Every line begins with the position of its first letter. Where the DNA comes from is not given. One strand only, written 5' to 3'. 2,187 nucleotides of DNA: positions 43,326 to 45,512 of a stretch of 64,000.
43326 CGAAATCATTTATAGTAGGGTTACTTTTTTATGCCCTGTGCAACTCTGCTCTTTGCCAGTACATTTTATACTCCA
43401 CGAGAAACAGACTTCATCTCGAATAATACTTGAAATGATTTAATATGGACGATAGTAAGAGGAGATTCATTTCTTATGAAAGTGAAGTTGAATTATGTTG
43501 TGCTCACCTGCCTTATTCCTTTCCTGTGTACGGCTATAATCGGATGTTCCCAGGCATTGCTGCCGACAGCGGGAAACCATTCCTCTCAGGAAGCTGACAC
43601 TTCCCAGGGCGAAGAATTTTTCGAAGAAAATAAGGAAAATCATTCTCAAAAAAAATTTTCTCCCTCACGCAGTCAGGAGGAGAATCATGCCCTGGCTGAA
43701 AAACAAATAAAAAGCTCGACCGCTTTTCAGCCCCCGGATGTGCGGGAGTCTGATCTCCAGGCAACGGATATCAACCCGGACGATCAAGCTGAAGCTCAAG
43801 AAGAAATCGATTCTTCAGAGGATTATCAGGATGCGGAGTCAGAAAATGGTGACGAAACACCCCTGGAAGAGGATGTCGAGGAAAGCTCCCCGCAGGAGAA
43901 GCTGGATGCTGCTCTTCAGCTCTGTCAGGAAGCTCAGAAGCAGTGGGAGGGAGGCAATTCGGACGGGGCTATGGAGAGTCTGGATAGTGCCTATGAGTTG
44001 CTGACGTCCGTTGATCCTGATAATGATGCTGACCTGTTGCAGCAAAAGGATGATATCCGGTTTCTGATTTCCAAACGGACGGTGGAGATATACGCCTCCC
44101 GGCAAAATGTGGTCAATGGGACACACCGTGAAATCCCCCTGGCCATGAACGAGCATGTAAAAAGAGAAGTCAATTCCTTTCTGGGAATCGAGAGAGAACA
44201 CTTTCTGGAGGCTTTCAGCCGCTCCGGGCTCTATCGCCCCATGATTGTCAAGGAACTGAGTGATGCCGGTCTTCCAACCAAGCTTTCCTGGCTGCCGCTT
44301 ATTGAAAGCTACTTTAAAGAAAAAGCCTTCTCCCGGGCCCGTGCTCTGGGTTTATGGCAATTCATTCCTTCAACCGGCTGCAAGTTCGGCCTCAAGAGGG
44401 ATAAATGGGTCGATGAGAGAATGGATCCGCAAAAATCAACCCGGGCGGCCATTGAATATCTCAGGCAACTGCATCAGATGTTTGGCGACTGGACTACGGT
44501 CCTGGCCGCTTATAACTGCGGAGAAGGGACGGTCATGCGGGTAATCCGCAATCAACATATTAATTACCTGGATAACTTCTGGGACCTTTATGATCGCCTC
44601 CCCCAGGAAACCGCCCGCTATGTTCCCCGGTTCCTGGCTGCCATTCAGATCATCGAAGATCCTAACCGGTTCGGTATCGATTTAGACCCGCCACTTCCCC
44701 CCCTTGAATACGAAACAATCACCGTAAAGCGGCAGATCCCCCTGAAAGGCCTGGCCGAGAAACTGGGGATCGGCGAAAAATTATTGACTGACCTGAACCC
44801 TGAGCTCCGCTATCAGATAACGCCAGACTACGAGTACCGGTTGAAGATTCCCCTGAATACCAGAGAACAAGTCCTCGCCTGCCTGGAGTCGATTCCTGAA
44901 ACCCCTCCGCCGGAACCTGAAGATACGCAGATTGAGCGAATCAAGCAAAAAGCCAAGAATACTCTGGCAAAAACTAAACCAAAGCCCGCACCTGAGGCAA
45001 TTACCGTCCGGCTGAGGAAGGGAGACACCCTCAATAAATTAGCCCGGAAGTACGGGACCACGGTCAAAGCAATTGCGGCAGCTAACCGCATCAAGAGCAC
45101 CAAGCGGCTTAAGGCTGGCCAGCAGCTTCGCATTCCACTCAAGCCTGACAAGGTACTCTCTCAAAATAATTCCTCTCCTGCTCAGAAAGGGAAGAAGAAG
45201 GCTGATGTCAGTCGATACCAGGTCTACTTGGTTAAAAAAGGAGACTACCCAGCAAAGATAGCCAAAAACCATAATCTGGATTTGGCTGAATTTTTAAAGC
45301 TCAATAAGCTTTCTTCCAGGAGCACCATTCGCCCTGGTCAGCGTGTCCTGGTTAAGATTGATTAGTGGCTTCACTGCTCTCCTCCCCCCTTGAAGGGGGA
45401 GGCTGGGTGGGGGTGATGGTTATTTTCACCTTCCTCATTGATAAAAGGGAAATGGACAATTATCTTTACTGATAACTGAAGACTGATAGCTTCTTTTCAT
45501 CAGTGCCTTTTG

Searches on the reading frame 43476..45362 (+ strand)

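Call 31: search_protein_families(library=ncbifam, proteins=[window:43476-45362:+], max_evalue=1e-10)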
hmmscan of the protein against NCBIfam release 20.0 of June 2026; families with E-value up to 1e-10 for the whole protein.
window:43476-45362:+ (629 aa): 2 families
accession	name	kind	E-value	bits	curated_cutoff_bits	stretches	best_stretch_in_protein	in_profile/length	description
NF008050.0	PRK10783.1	equivalog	3.1e-60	203.8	508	1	224-624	76-445/457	murein transglycosylase D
NF042931.1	SAG1386_EF1546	equivalog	7.6e-15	55.3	80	0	563-627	91-158/158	SAG1386/EF1546 family surface-associated protein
